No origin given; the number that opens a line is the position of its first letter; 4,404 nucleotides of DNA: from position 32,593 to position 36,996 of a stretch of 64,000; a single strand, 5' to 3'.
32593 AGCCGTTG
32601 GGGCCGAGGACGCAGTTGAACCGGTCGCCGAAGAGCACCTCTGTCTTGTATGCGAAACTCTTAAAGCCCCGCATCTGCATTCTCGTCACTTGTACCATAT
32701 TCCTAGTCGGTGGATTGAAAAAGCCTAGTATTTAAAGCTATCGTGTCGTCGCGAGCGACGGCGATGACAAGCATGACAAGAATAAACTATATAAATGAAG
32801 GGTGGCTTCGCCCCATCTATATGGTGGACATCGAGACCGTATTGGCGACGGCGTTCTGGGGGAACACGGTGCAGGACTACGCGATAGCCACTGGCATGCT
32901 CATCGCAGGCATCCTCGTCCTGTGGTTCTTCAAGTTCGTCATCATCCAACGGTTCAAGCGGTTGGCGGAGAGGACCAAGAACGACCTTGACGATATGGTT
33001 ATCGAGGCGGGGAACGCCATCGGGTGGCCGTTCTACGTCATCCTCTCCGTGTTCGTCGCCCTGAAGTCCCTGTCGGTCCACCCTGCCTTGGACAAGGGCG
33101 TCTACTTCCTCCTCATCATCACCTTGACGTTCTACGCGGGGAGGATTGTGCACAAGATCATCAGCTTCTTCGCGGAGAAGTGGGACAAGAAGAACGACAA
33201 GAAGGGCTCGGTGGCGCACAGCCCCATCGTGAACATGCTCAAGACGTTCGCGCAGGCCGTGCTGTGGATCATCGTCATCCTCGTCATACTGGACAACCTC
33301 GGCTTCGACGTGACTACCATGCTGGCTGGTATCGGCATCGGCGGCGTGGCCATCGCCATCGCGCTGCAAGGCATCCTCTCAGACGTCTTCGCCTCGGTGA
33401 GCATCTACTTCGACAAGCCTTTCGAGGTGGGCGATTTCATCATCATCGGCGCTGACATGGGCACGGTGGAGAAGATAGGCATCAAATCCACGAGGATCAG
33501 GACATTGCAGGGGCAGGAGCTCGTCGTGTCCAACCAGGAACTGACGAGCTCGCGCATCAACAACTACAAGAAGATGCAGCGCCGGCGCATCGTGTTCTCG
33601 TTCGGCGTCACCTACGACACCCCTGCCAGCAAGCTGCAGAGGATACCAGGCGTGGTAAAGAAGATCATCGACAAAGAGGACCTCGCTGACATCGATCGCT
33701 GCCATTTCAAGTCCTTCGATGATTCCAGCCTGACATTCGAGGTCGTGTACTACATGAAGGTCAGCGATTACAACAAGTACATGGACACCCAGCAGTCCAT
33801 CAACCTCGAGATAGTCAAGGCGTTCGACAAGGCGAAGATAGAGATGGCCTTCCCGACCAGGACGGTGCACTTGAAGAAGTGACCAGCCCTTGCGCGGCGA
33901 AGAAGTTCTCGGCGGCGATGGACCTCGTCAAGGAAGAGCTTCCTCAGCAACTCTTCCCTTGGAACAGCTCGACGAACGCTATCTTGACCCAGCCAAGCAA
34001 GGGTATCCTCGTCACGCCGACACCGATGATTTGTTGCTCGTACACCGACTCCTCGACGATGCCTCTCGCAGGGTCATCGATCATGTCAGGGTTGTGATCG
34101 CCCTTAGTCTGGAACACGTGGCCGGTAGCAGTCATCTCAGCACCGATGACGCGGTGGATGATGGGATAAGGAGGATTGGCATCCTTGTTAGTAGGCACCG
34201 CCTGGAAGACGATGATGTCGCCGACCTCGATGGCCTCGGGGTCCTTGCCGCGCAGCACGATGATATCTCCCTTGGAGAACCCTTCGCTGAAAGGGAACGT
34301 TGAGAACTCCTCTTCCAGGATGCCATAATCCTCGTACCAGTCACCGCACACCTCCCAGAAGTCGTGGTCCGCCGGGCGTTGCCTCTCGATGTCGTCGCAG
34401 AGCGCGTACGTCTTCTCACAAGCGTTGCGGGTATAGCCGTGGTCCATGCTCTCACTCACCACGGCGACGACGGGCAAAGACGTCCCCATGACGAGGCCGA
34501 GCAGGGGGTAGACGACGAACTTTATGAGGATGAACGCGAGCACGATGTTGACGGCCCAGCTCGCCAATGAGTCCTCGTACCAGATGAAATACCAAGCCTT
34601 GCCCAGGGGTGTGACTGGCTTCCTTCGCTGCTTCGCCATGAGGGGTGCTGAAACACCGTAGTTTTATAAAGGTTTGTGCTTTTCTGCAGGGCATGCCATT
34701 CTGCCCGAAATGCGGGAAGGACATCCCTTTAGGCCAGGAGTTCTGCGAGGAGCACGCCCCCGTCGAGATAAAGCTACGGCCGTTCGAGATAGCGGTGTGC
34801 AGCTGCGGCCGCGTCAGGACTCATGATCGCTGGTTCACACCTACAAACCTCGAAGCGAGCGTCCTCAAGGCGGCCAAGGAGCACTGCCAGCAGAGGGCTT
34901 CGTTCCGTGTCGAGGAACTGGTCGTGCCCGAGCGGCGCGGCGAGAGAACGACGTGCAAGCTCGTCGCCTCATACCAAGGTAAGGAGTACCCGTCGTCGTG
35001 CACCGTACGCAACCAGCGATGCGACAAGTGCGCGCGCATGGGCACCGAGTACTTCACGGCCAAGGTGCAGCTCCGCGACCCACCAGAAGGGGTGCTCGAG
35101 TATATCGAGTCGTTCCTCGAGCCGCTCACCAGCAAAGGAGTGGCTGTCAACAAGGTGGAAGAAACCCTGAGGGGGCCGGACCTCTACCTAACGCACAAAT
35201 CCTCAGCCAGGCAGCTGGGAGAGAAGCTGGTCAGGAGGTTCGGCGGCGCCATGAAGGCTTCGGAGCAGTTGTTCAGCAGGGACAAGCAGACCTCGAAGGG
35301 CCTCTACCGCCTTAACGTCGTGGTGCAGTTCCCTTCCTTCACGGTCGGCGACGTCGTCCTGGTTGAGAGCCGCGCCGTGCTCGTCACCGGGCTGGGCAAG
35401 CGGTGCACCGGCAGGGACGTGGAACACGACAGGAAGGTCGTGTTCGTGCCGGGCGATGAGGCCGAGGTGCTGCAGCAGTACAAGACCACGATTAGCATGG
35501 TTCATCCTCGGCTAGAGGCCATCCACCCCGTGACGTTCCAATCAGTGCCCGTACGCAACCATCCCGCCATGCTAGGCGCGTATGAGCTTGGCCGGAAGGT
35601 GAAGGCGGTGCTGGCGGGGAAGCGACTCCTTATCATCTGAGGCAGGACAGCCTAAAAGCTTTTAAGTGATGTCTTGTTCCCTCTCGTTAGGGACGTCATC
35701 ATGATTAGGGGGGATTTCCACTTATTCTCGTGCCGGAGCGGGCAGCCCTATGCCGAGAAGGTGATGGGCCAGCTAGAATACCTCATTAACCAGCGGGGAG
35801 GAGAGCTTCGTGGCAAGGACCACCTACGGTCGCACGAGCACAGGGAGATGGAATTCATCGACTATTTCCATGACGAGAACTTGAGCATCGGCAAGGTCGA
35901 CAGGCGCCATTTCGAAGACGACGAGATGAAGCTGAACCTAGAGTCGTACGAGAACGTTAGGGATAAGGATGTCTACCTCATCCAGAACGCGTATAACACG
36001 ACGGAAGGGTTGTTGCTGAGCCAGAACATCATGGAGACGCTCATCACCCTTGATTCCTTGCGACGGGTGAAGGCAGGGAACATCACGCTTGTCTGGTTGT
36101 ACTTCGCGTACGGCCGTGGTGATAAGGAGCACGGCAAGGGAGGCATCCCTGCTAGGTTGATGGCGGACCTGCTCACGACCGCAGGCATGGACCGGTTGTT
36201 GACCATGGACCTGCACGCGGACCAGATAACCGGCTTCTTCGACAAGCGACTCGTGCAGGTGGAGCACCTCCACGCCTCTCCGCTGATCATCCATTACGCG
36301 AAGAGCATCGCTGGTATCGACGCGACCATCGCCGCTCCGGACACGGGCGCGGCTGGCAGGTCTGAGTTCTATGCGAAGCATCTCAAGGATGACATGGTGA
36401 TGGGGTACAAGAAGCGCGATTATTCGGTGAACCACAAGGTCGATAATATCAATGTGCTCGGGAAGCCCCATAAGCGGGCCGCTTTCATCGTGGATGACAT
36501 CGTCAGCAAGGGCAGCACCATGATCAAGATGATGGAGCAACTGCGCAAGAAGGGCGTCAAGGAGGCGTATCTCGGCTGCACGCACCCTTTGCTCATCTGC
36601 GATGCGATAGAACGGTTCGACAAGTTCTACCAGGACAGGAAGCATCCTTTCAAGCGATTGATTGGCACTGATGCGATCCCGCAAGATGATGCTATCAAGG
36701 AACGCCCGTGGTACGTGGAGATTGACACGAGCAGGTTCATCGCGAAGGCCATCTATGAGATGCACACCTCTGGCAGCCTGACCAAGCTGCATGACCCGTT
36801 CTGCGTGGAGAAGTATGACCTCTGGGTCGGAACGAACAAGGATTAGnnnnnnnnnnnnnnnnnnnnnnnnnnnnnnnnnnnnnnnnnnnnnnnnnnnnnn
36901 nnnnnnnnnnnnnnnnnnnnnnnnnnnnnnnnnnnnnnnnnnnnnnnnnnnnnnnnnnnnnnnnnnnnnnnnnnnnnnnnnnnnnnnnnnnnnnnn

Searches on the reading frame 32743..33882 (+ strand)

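Call 23: search_protein_families(library=pfam, proteins=[window:32743-33882:+], max_evalue=0.0001)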
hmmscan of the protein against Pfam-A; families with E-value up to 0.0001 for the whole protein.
window:32743-33882:+ (379 aa): 3 families
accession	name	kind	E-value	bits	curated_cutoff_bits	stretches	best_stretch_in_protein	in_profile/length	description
PF00924.24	MS_channel_2nd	-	2.9e-19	69.4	20.2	1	211-277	2-68/68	Mechanosensitive ion channel, beta-domain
PF21082.3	MS_channel_3rd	-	1.4e-15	57.9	21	1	283-368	1-88/88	Mechanosensitive ion channel MscS, C-terminal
PF21088.3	MS_channel_1st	-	5.7e-06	26.6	23.1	1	173-209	6-42/42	Mechanosensitive ion channel, transmembrane helices 2/3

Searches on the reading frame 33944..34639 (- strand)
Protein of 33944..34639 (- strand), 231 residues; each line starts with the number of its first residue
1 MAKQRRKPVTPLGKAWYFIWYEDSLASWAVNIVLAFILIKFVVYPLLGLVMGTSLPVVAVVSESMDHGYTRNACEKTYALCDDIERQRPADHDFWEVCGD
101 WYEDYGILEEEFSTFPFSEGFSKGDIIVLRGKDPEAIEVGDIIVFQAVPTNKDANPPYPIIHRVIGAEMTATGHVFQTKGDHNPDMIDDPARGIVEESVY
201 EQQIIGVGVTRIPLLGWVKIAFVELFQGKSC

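Call 15: search_protein_families(library=pfam, proteins=[window:33944-34639:-], max_evalue=0.001)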
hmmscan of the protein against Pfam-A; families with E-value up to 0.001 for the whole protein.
window:33944-34639:- (231 aa): 0 families

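Call 43: search_protein_families(library=pfam, proteins=[window:33944-34639:-], max_evalue=0.1)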
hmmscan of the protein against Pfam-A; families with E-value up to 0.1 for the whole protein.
window:33944-34639:- (231 aa): 2 families
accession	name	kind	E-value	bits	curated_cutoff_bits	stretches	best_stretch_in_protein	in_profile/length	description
PF19540.4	DUF6064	-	0.034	14.5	27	1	32-60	107-136/210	Family of unknown function (DUF6064)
PF10502.14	Peptidase_S26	-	0.059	13.8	22.9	0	124-166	40-79/168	Signal peptidase, peptidase S26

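Call 45: search_protein_families(library=ncbifam, proteins=[window:33944-34639:-], max_evalue=0.1)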
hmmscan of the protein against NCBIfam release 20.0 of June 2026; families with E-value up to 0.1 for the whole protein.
window:33944-34639:- (231 aa): 2 families
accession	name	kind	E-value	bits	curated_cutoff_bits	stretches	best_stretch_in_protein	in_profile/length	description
TIGR02228.1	sigpep_I_arch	equivalog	8.4e-17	61.5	51.85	1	121-218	45-129/158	signal peptidase I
NF046067.1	SigPepSipWBacil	equivalog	0.00013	21.6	190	1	121-218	52-136/189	signal peptidase I SipW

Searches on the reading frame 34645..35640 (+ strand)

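Call 15: search_protein_families(library=pfam, proteins=[window:34645-35640:+], max_evalue=0.001)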
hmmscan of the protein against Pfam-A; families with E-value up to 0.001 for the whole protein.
window:34645-35640:+ (331 aa): 2 families
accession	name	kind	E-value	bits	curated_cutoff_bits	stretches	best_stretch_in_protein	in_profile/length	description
PF04981.18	NMD3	-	4.5e-25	89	24.9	1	20-228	1-242/243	NMD3 family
PF13240.11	Zn_Ribbon_1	-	0.00037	20.6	25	1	19-35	1-17/23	zinc-ribbon domain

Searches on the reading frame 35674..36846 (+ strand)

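Call 15: search_protein_families(library=pfam, proteins=[window:35674-36846:+], max_evalue=0.001)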
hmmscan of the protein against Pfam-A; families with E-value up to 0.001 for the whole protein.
window:35674-36846:+ (390 aa): 3 families
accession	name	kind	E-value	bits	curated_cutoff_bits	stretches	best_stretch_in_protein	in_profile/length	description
PF13793.12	Pribosyltran_N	-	3.5e-21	75.7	25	1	17-171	3-117/117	N-terminal domain of ribose phosphate pyrophosphokinase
PF14572.12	Pribosyl_synth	-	3.5e-09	37.3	27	1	257-372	73-182/184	Phosphoribosyl synthetase-associated domain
PF00156.33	Pribosyltran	-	5.1e-08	32.8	26.3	1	216-302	30-122/158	Phosphoribosyl transferase domain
